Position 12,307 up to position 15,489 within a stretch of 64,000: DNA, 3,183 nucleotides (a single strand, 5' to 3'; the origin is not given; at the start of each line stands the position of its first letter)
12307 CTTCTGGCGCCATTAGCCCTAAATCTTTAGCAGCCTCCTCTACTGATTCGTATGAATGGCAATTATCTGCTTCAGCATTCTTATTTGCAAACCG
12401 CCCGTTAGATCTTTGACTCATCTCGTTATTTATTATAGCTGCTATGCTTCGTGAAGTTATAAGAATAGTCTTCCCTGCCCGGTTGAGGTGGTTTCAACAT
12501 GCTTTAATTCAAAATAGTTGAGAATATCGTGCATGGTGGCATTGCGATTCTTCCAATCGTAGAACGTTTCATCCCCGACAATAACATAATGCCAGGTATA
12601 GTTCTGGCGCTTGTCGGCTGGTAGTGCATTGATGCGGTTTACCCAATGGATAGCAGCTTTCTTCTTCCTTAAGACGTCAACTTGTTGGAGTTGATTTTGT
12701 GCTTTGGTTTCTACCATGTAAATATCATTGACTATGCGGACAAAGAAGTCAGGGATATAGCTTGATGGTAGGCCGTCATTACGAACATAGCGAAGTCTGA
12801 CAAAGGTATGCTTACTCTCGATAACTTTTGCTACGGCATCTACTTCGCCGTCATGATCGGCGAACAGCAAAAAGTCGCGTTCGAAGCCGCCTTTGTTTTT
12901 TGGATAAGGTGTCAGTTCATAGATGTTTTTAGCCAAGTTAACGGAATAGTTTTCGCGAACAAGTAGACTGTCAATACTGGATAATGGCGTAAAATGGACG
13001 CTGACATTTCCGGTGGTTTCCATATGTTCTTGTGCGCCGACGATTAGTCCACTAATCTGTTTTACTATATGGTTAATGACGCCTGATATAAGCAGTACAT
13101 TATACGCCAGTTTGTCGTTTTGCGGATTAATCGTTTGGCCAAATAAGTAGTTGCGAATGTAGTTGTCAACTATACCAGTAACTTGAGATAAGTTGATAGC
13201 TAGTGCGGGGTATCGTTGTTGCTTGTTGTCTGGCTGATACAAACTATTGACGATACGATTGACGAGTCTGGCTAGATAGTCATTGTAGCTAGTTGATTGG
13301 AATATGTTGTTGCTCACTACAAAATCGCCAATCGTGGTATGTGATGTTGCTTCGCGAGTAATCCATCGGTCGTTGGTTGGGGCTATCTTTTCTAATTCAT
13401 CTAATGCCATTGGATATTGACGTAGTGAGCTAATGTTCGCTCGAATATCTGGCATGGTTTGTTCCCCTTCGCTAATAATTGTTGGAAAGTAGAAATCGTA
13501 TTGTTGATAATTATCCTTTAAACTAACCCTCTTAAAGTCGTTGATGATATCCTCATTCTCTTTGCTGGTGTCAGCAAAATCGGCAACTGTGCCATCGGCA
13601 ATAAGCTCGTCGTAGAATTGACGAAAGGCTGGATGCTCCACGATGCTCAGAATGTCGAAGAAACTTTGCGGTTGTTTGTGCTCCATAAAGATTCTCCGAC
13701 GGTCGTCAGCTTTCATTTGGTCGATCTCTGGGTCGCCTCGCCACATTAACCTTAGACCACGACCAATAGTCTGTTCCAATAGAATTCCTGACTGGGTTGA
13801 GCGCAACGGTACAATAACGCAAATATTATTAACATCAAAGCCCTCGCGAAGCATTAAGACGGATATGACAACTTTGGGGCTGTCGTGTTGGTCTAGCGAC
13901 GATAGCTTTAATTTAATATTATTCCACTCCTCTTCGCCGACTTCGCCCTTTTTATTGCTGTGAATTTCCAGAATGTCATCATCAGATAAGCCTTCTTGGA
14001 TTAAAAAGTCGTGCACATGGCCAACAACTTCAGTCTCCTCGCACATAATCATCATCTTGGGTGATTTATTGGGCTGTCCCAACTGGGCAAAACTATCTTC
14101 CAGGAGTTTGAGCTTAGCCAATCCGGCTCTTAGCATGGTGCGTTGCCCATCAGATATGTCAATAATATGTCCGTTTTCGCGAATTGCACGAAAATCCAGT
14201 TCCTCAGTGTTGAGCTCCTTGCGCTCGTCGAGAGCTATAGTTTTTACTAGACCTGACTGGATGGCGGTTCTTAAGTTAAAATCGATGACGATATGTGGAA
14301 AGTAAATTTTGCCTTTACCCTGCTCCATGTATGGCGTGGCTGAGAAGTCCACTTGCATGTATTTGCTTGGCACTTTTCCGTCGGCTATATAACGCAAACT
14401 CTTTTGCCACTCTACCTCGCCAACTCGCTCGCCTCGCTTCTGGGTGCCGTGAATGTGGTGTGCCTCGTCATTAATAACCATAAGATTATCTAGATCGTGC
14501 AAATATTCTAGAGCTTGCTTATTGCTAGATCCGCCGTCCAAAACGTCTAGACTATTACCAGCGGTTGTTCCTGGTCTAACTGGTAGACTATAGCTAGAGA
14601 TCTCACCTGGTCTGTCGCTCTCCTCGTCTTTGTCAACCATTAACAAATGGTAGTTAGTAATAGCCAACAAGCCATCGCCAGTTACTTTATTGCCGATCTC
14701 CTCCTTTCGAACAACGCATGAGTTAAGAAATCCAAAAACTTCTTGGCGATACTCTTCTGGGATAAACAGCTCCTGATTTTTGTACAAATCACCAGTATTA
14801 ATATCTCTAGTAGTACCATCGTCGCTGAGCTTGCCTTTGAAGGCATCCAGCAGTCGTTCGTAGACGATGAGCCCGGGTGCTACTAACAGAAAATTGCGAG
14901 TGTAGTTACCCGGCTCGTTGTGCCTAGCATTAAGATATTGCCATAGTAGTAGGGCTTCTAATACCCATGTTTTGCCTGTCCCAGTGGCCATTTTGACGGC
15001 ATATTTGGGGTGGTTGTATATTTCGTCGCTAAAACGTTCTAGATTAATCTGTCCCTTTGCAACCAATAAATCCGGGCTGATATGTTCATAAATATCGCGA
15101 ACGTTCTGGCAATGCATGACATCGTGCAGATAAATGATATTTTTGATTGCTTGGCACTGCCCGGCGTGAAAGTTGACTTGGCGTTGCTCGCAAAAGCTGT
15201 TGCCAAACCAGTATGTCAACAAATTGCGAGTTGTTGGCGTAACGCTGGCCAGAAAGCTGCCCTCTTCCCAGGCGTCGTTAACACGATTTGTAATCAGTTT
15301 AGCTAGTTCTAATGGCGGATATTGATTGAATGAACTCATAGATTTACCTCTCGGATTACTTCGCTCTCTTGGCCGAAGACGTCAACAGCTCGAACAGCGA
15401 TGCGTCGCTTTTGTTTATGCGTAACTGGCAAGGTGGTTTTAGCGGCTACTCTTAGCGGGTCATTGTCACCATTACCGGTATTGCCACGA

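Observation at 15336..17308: Candidate phasevarion: type III mod switched OFF by a C8 tract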

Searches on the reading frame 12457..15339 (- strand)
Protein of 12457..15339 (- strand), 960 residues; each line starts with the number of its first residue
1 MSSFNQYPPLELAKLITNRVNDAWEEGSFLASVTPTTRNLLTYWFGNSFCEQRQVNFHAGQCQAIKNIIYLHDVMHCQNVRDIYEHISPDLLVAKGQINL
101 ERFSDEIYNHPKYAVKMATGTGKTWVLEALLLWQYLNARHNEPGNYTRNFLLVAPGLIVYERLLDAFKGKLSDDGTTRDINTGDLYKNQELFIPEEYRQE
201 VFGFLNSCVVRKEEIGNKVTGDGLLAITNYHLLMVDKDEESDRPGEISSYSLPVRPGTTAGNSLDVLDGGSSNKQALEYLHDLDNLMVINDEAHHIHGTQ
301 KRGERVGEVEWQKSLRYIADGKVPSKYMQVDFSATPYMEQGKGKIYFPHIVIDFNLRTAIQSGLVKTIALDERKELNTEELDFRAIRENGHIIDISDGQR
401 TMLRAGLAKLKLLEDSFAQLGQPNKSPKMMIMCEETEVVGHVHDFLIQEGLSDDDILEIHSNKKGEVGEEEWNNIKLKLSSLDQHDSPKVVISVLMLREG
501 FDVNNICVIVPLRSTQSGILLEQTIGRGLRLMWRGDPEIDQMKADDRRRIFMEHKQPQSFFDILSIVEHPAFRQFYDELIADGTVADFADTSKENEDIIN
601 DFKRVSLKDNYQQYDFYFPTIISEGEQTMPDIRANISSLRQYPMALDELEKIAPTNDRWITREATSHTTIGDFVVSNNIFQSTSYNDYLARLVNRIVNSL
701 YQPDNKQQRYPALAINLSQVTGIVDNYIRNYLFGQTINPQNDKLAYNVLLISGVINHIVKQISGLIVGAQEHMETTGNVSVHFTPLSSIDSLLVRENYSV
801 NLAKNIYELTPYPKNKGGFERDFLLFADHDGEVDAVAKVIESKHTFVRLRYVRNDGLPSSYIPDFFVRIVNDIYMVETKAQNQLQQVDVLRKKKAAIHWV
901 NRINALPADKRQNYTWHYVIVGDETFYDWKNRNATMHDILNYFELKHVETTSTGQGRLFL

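Call 4: search_protein_families(library=pfam, proteins=[window:12457-15339:-])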
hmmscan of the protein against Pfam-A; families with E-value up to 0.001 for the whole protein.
window:12457-15339:- (960 aa): 2 families
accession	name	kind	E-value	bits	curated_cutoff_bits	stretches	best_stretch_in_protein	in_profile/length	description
PF04851.21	ResIII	-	2.7e-14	53.9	22.5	1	61-337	8-163/164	Type III restriction enzyme, res subunit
PF00271.37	Helicase_C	-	0.00024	21.8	23.5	1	416-530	9-108/110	Helicase conserved C-terminal domain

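Call 5: search_protein_families(library=ncbifam, proteins=[window:12457-15339:-])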
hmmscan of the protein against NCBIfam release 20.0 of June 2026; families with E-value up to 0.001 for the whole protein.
window:12457-15339:- (960 aa): 5 families
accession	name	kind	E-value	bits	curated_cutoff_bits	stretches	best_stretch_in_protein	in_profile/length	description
NF046055.1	restr_BPTD_3080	equivalog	5.7e-61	206.6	800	2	6-450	64-484/970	BPTD_3080 family restriction endonuclease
NF008521.0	PRK11448.1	equivalog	8.8e-09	33.9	729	1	478-532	747-801/1123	type I restriction-modification system endonuclease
NF046051.1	restrict_EcoAI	equivalog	2.5e-07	29.5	550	1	278-532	269-515/768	EcoAI/FtnUII family type I restriction enzme subunit R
NF012027.0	PRK15483.1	equivalog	6.5e-07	27.6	564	1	479-531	489-545/986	type III restriction-modification system endonuclease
NF053632.1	heli_RadD_YejH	equivalog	5.3e-05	21.7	720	1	489-532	300-343/573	DNA repair helicase RadD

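Call 47: search_solved_structures(query=window:12457-15339:-, max_evalue=0.001)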
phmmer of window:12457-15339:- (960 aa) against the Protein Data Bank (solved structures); distinct sequences matched with E-value up to 0.001: 1.
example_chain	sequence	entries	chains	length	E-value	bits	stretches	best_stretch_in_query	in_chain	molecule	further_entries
3h1t_A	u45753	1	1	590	0.00094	20.5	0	96-157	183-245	Type I site-specific restriction-modification system, R (Restriction) subunit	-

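Call 63: search_protein_families(library=padloc, proteins=[window:12457-15339:-], max_evalue=0.001)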
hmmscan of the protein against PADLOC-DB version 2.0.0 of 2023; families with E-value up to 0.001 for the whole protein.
window:12457-15339:- (960 aa): 5 families
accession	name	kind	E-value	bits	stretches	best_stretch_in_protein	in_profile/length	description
PDLC03648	REase_III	-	8.8e-23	78.3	2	327-535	159-358/871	Type III restriction enzyme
PDLC03649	REase_III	-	1.5e-06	24.4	1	474-531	480-538/973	Type III restriction enzyme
PDLC03647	REase_III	-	5.5e-06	22.8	1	478-532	499-551/989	Type III restriction enzyme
PDLC03042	REase_I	-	2.3e-05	19.9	1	475-532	774-831/1170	Type I restriction enzyme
PDLC02707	PbeA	-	0.0008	16.1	0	115-126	273-284/672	PbeA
